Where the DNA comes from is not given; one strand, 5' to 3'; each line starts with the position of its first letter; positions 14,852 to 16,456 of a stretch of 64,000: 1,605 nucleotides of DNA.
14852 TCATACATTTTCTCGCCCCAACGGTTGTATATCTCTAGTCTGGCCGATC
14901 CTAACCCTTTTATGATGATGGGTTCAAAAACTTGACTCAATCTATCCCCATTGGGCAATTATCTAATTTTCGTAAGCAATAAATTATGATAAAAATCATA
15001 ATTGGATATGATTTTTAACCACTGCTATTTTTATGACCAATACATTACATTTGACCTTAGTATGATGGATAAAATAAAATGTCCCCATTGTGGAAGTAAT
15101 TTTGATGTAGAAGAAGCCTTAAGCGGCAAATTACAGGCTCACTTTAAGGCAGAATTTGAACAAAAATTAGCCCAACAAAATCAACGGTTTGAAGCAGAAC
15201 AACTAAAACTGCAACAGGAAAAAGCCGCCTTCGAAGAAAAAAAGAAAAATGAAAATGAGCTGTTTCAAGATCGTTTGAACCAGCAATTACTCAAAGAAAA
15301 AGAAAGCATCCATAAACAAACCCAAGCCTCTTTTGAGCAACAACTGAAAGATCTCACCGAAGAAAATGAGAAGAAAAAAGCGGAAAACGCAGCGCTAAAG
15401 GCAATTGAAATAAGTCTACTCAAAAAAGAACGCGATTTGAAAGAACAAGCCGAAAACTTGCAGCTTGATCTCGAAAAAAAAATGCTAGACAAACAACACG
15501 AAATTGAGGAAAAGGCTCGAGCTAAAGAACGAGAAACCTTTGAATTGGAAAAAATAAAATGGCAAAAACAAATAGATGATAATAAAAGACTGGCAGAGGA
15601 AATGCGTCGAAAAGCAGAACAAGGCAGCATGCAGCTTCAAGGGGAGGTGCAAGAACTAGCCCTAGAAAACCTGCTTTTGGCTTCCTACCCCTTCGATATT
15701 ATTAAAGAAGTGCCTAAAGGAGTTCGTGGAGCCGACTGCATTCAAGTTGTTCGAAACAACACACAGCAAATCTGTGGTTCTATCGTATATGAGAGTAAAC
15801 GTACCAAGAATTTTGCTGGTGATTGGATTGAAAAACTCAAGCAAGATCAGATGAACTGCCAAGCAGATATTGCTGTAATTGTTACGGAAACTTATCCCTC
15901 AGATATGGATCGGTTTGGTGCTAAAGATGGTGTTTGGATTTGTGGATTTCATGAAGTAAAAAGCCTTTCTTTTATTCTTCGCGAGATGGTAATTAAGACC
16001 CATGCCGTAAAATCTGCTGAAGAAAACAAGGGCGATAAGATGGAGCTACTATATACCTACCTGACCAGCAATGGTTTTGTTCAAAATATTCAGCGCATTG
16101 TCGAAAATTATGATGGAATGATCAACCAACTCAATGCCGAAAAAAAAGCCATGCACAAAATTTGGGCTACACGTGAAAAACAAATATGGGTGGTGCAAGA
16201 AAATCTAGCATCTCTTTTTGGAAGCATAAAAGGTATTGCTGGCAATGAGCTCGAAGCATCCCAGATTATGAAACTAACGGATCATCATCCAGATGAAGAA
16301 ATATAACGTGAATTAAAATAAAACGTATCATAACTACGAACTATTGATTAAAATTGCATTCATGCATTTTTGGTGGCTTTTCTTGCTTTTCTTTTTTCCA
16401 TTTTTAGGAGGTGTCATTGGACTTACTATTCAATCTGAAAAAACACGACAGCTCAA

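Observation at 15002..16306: DUF2130-like zinc-ribbon / coiled-coil / PD-(D/E)xK nuclease-fold protein next to a Pif1-like helicase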

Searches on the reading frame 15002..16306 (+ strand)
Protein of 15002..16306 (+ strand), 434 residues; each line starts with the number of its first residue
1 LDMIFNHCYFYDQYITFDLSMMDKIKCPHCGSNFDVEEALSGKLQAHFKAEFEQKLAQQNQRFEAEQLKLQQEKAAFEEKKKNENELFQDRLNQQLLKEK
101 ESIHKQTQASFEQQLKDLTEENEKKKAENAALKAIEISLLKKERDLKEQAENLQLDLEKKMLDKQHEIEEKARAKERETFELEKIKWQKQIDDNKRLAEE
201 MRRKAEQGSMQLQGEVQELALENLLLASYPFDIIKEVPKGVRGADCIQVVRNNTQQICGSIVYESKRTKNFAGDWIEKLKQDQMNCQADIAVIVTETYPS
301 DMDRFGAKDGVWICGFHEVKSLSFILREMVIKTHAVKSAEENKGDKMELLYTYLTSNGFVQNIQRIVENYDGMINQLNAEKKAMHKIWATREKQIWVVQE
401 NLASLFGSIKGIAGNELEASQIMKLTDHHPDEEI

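Call 3: search_protein_families(library=pfam, proteins=[window:15002-16306:+], max_evalue=0.01)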
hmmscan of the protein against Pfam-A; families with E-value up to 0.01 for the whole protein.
window:15002-16306:+ (434 aa): 1 family
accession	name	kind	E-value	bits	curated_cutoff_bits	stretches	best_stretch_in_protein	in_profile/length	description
PF09903.14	DUF2130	-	2.2e-66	224.2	26.7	1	183-426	4-253/255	Uncharacterized protein conserved in bacteria (DUF2130)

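Call 4: search_protein_families(library=ncbifam, proteins=[window:15002-16306:+], max_evalue=0.01)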
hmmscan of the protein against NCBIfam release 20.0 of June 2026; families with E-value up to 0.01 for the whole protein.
window:15002-16306:+ (434 aa): 0 families

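Call 5: search_protein_families(library=padloc, proteins=[window:15002-16306:+], max_evalue=0.01)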
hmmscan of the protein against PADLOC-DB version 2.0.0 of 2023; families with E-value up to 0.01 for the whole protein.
window:15002-16306:+ (434 aa): 1 family
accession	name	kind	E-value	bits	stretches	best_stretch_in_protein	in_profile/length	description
PDLC03865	LmuB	-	3.9e-06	23.4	1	24-192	509-685/1007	-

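Call 6: search_solved_structures(query=window:15002-16306:+, max_evalue=10, show_alignments=2)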
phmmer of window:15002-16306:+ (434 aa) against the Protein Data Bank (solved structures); distinct sequences matched with E-value up to 10: 1.
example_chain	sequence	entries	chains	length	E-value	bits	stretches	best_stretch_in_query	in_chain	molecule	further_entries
36ro_P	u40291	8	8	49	1.1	11.5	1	7-34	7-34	DNA-directed RNA polymerase subunit Rpo12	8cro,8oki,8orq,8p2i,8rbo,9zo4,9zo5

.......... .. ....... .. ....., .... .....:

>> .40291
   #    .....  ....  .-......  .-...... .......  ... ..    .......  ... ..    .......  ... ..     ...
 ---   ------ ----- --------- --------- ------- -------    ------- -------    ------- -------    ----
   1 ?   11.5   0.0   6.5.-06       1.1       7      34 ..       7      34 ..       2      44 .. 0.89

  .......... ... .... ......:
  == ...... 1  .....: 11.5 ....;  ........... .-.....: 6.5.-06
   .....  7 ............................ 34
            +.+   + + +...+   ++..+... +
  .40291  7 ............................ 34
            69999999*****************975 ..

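Call 8: search_protein_families(library=phrogs, proteins=[window:15002-16306:+], max_evalue=0.01)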
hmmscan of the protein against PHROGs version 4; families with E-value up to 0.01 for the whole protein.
window:15002-16306:+ (434 aa): 0 families

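Call 12: find_homologous_proteins(query=window:15062-16306:+, max_evalue=0.00001)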
Query window:15062-16306:+ (414 aa): 8000 proteins with E <= 0.00001 among 8000 candidates; the best 120 are listed.
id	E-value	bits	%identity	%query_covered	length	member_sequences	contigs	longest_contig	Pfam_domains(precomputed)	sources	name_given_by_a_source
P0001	1.0e-263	892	100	100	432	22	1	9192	PF09903.15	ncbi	-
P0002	1.6e-211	720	80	99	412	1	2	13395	PF09903.15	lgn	-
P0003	8.7e-198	675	77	98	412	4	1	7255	PF09903.15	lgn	-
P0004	1.1e-192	658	75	99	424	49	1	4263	PF09903.15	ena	-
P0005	3.1e-191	654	74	100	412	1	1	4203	PF09903.15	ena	-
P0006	7.1e-188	643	72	100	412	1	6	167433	PF09903.15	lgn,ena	-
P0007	6.3e-187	639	74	100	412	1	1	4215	PF09903.15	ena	-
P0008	1.0e-186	639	74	100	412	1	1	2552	PF09903.15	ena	-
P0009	3.3e-186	637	74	98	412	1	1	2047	PF09903.15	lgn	-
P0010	5.5e-186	636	73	100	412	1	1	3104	PF09903.15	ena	-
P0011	7.6e-186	636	68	93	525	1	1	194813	PF09903.15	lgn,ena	-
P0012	8.9e-186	636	73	100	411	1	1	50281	PF09903.15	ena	-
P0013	9.3e-186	636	73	100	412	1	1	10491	PF09903.15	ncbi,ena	-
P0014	9.7e-186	636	73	100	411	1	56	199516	PF09903.15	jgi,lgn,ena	jgi:hypothetical protein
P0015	1.0e-185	635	73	100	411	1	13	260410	PF09903.15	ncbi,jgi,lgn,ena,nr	ncbi:MAG: DUF2130 domain-containing protein [Bacteroidetes bacterium]|jgi:hypothetical protein|nr:DU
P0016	1.2e-185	635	73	100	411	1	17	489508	PF09903.15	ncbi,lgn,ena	ncbi:MAG: DUF2130 domain-containing protein [Bacteroidia bacterium]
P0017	1.2e-185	635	72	100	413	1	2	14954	PF09903.15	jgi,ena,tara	jgi:hypothetical protein|tara:strand:- start:6547 stop:7788 length:1242 start_codon:yes stop_codon:y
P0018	2.0e-185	634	74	98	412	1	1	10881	PF09903.15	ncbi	-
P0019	2.2e-185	634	73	100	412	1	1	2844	PF09903.15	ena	-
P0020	3.0e-185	634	73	99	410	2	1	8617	PF09903.15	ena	-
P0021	6.4e-185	633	72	99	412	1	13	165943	PF09903.15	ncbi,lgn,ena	-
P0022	7.1e-185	633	73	98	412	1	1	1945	PF09903.15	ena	-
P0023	7.6e-185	633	73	100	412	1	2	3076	PF09903.15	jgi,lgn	-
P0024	8.3e-185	632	73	100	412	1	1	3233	PF09903.15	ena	-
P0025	1.0e-184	632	72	100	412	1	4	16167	PF09903.15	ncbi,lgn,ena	-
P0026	1.0e-184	632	73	99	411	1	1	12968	PF09903.15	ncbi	-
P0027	1.2e-184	632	72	100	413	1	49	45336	PF09903.15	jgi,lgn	jgi:hypothetical protein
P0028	1.5e-184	632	72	100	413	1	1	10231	PF09903.15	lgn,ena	-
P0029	1.6e-184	632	72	99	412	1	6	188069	PF09903.15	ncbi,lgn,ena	-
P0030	3.1e-184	631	73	98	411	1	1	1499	PF09903.15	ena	-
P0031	3.4e-184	630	65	93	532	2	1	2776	PF09903.15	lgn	-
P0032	3.6e-184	630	73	99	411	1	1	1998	PF09903.15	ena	-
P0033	4.5e-184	630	73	98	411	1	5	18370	PF09903.15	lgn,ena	-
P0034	4.6e-184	630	72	100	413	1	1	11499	PF09903.15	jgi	jgi:hypothetical protein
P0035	6.2e-184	630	72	99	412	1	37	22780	PF09903.15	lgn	-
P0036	7.5e-184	629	72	99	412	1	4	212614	PF09903.15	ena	-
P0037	8.7e-184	629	72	99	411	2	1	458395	PF09903.15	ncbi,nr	ncbi:MAG: Caldesmon [Bacteroidetes bacterium]|nr:MAG: Caldesmon [Bacteroidota bacterium]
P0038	1.5e-183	628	73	100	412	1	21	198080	PF09903.15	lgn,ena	-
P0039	1.8e-183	628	73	100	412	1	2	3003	PF09903.15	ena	-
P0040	1.9e-183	628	73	100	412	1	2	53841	PF09903.15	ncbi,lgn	-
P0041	2.4e-183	628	73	100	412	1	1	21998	PF09903.15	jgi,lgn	jgi:hypothetical protein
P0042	2.5e-183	628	73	100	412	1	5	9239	PF09903.15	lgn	-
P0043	2.9e-183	627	72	100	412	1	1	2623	PF09903.15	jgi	-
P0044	7.8e-183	626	72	100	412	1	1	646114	PF09903.15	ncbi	-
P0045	1.8e-182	625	71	98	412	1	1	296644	PF09903.15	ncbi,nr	ncbi:DUF2130 domain-containing protein [Flavobacteriaceae bacterium KMM 6898]|nr:DUF2130 domain-cont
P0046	2.9e-182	624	73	100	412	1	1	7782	PF09903.15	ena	-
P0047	3.0e-182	624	73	100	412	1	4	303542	PF09903.15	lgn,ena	-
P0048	3.3e-182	624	71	100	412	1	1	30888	PF09903.15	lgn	-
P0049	3.4e-182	624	71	100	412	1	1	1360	PF09903.15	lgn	-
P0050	6.9e-182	623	71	100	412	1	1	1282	PF09903.15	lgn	-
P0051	7.1e-182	623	72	100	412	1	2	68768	PF09903.15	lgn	-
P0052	1.2e-181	622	70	99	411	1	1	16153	PF09903.15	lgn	-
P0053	1.6e-181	622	72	99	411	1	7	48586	PF09903.15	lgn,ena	-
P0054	3.3e-181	621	71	98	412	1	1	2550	PF09903.15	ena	-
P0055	4.6e-181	620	71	100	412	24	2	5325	PF09903.15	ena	-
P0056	7.0e-181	620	72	99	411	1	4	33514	PF09903.15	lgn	-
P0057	1.1e-180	619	70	99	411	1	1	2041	PF09903.15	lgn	-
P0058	1.3e-180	619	70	99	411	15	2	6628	PF09903.15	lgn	-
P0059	3.0e-180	617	70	100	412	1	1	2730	PF09903.15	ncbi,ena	-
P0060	4.0e-180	617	70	100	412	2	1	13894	PF09903.15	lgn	-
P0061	4.2e-180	617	70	100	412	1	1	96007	PF09903.15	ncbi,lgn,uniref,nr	ncbi:DUF2130 domain-containing protein [Arenibacter sp. 6A1]|uniref:DUF2130 domain-containing protei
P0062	5.5e-180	617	69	100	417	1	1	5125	PF09903.15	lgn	-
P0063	5.7e-180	617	72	100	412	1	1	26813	PF09903.15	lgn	-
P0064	1.5e-179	615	70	99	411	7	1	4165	PF09903.15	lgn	-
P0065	1.7e-179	615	69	99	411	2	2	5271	PF09903.15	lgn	-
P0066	9.9e-179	612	70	100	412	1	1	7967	PF09903.15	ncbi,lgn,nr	ncbi:MAG: DUF2130 domain-containing protein [Tissierellales bacterium]|nr:DUF2130 domain-containing 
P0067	1.0e-178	612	70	99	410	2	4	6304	PF09903.15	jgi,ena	-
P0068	1.5e-178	612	70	100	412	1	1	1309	PF09903.15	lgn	-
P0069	1.5e-178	612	70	99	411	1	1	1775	PF09903.15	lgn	-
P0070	1.8e-178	612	71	99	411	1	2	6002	PF09903.15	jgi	-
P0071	2.1e-178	611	71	99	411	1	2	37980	PF09903.15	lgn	-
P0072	2.6e-178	611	71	99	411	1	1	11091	PF09903.15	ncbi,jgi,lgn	ncbi:MAG: hypothetical protein ACJAUV_001957 [Flavobacteriales bacterium]|jgi:hypothetical protein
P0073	2.9e-178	611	69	100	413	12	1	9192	PF09903.15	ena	-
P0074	3.2e-178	611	71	99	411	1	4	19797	PF09903.15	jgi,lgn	jgi:hypothetical protein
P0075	3.6e-178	611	69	100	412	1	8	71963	PF09903.15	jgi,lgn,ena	-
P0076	4.6e-178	610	70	99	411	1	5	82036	PF09903.15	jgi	jgi:hypothetical protein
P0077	6.3e-178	610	70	100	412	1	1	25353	PF09903.15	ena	-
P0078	1.1e-177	609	70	99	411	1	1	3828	PF09903.15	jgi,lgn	jgi:hypothetical protein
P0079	1.2e-177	609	69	99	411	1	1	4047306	PF09903.15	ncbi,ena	-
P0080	1.2e-177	609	69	100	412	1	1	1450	PF09903.15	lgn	-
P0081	1.8e-177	608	70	98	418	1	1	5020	PF09903.15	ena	-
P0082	2.0e-177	608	69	100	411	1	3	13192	PF09903.15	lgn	-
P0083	2.1e-177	608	69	100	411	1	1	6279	PF09903.15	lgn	-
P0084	2.4e-177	608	70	98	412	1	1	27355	PF09903.15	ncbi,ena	-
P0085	2.4e-177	608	69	100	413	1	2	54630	PF09903.15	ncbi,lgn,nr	ncbi:MAG: Caldesmon [Draconibacterium sp.]|nr:MAG: Caldesmon [Draconibacterium sp.]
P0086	2.8e-177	608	70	100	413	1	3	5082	PF09903.15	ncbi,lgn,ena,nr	ncbi:MAG: DUF2130 domain-containing protein [Bacteroidetes bacterium]|nr:DUF2130 domain-containing p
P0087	2.9e-177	608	69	100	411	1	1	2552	PF09903.15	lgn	-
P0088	3.0e-177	608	70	98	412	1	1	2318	PF09903.15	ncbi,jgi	jgi:hypothetical protein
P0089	4.7e-177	607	70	100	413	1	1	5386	PF09903.15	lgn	-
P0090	5.2e-177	607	70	100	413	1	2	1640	PF09903.15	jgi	-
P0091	7.4e-177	606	69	100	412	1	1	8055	PF09903.15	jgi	jgi:hypothetical protein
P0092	1.0e-176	606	70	100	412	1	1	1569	PF09903.15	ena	-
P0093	1.1e-176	606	69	100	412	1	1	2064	PF09903.15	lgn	-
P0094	1.2e-176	606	69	99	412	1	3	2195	PF09903.15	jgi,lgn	-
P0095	1.5e-176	605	69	99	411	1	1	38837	PF09903.15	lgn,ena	-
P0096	2.5e-176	605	68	100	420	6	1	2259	PF09903.15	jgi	jgi:hypothetical protein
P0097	2.8e-176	604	68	100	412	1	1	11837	PF09903.15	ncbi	-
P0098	3.3e-176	604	68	100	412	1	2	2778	PF09903.15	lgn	-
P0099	3.5e-176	604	68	100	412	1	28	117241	PF09903.15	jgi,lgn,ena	-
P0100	4.4e-176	604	70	99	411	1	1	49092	PF09903.15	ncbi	-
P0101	4.7e-176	604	66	88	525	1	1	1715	PF09903.15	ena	-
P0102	5.0e-176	604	69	100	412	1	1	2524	PF09903.15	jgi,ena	-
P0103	5.2e-176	604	69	99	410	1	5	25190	PF09903.15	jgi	jgi:hypothetical protein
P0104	7.2e-176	603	68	100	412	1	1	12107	PF09903.15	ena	-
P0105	7.5e-176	603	68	100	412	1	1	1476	PF09903.15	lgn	-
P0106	8.0e-176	603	69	99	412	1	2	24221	PF09903.15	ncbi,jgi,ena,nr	ncbi:MAG TPA: DUF2130 domain-containing protein [Bacteroidales bacterium]|nr:DUF2130 domain-containi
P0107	8.5e-176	603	67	100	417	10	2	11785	PF09903.15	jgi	jgi:hypothetical protein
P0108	1.0e-175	603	69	99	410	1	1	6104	PF09903.15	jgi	-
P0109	1.1e-175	602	68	100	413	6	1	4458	PF09903.15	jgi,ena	-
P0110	1.5e-175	602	68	100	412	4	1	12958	PF09903.15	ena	-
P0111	1.6e-175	602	70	100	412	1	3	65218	PF09903.15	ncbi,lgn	ncbi:MAG: DUF2130 domain-containing protein [Bacteroidales bacterium]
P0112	1.7e-175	602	69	100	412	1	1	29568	PF09903.15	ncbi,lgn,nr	ncbi:MAG: hypothetical protein KatS3mg028_1343 [Bacteroidia bacterium]|nr:MAG: hypothetical protein 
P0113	2.3e-175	601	69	99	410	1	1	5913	PF09903.15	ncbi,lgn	-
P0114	2.5e-175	601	68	100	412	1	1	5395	PF09903.15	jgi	-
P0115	2.8e-175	601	68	99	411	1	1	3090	PF09903.15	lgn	-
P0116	2.8e-175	601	68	100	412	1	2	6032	PF09903.15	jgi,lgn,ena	-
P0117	4.8e-175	600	68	100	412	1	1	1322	PF09903.15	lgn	-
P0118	5.4e-175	600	70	99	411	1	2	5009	PF09903.15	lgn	-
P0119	1.3e-174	599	68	100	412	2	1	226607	PF09903.15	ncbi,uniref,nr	ncbi:DUF2130 domain-containing protein [Crocinitomix algicola]|uniref:DUF2130 domain-containing prot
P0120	1.3e-174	599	69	100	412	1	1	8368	PF09903.15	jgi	-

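Call 16: find_encoding_contigs(protein=P0015, flank=8000, max_places=8)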
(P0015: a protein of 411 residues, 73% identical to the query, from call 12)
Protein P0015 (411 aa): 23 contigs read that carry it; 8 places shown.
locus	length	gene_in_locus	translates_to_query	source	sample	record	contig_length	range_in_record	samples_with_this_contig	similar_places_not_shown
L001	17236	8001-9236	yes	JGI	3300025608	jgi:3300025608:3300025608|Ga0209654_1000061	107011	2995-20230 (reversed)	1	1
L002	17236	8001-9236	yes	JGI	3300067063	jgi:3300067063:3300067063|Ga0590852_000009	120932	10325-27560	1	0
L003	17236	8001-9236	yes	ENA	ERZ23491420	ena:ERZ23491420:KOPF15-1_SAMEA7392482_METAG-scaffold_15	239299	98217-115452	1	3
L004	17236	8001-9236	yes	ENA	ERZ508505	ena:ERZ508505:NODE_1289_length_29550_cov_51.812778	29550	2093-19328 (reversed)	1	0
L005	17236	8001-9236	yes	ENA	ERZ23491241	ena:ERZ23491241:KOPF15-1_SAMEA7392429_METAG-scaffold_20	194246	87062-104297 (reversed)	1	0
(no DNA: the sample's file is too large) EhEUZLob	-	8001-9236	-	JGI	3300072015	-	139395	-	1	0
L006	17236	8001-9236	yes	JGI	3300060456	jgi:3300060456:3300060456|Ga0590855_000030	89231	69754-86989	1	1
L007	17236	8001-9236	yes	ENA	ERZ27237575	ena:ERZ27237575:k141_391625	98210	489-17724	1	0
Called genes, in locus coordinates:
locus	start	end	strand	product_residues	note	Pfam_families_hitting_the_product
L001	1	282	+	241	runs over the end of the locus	PF03848:TehB (weak), PF13489:Methyltransf_23, PF08241:Methyltransf_11, PF08242:Methyltransf_12 (weak), PF13649:Methyltransf_25, PF13847:Methyltransf_31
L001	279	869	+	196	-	PF14378:PAP2_3 (faint), PF01569:PAP2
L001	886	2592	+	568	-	PF05970:PIF1, PF07728:AAA_5 (weak), PF09848:SLFN-g3_helicase (weak), PF13245:AAA_19, PF13401:AAA_22, PF13604:AAA_30, PF18335:SH3_13 (weak), PF14493:HTH_40, +1 more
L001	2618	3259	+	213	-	PF01966:HD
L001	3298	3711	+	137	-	-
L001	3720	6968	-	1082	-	PF02012:BNR (faint), PF15902:Sortilin-Vps10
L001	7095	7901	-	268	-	PF06167:Peptidase_M90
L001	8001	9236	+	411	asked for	PF09903:DUF2130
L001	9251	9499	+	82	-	-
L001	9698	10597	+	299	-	PF10503:Esterase_PHB (weak), PF02230:Abhydrolase_2, PF00326:Peptidase_S9 (faint)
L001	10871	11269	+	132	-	-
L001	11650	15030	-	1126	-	PF02310:B12-binding, PF03308:MeaB, PF02492:cobW (weak), PF01642:MM_CoA_mutase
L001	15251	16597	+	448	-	PF01773:Nucleos_tra2_N, PF07670:Gate, PF07662:Nucleos_tra2_C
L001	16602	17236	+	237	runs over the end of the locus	PF01063:Aminotran_4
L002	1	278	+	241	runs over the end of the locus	PF03848:TehB (weak), PF13489:Methyltransf_23, PF08241:Methyltransf_11, PF08242:Methyltransf_12 (weak), PF13649:Methyltransf_25, PF13847:Methyltransf_31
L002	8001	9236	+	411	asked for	PF09903:DUF2130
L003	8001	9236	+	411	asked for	PF09903:DUF2130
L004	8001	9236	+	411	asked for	PF09903:DUF2130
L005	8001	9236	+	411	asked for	PF09903:DUF2130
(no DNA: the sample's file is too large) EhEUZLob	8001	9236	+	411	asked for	PF09903:DUF2130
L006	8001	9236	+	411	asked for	PF09903:DUF2130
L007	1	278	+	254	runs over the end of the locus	?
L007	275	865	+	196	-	PF14378:PAP2_3 (weak), PF01569:PAP2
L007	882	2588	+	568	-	PF05970:PIF1, PF07728:AAA_5 (weak), PF09848:SLFN-g3_helicase (weak), PF13245:AAA_19, PF13401:AAA_22, PF13604:AAA_30, PF18335:SH3_13 (weak), PF14493:HTH_40, +1 more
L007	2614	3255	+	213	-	PF01966:HD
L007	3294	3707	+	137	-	-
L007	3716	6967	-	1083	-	PF02012:BNR (faint), PF15902:Sortilin-Vps10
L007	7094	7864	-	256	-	PF06167:Peptidase_M90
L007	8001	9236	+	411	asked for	PF09903:DUF2130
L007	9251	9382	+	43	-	-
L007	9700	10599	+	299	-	PF00756:Esterase (weak), PF10503:Esterase_PHB (weak), PF02230:Abhydrolase_2, PF00326:Peptidase_S9 (weak), PF01738:DLH (weak)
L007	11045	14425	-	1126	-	PF02310:B12-binding, PF03308:MeaB, PF02492:cobW (weak), PF01642:MM_CoA_mutase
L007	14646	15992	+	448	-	PF01773:Nucleos_tra2_N, PF07670:Gate, PF07662:Nucleos_tra2_C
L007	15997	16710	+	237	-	PF01063:Aminotran_4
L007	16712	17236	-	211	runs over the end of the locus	-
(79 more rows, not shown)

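Call 18: search_protein_representatives(protein=window:15065-16306:+)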
Query: 413 residues. Proteins with E-value up to 0.001 (for the whole library): 4032; up to 1e-10: 2718; up to 1e-30: 1359. The best 150 are listed.
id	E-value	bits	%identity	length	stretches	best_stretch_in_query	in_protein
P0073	2.6e-178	609.4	69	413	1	2-412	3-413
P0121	6.4e-154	529.1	62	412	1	2-409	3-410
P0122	1.0e-142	492.3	58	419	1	3-406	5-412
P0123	2.4e-110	385.8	47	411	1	2-400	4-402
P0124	1.1e-107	377.0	60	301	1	1-300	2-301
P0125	4.8e-107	374.9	42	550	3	111-406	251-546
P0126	4.1e-105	368.5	42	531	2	29-404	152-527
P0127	2.4e-103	362.7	48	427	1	3-403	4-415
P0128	9.0e-103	360.8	49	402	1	2-407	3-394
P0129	1.6e-102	360.0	49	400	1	4-404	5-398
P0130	2.5e-102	359.4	48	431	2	49-405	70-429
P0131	1.8e-100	353.2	43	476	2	48-404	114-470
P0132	2.9e-99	349.3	47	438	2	50-397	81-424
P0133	1.1e-97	344.1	47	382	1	2-399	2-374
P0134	3.4e-97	342.4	47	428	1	3-399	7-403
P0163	4.9e-78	279.4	37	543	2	34-407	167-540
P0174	1.3e-76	274.7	36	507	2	35-404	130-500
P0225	9.6e-71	255.4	33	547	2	30-404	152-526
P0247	9.6e-68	245.5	34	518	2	44-402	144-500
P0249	1.5e-67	244.9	44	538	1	84-405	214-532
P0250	3.5e-67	243.7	33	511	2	32-403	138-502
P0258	2.0e-66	241.2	30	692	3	34-402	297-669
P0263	4.3e-66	240.1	35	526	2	42-404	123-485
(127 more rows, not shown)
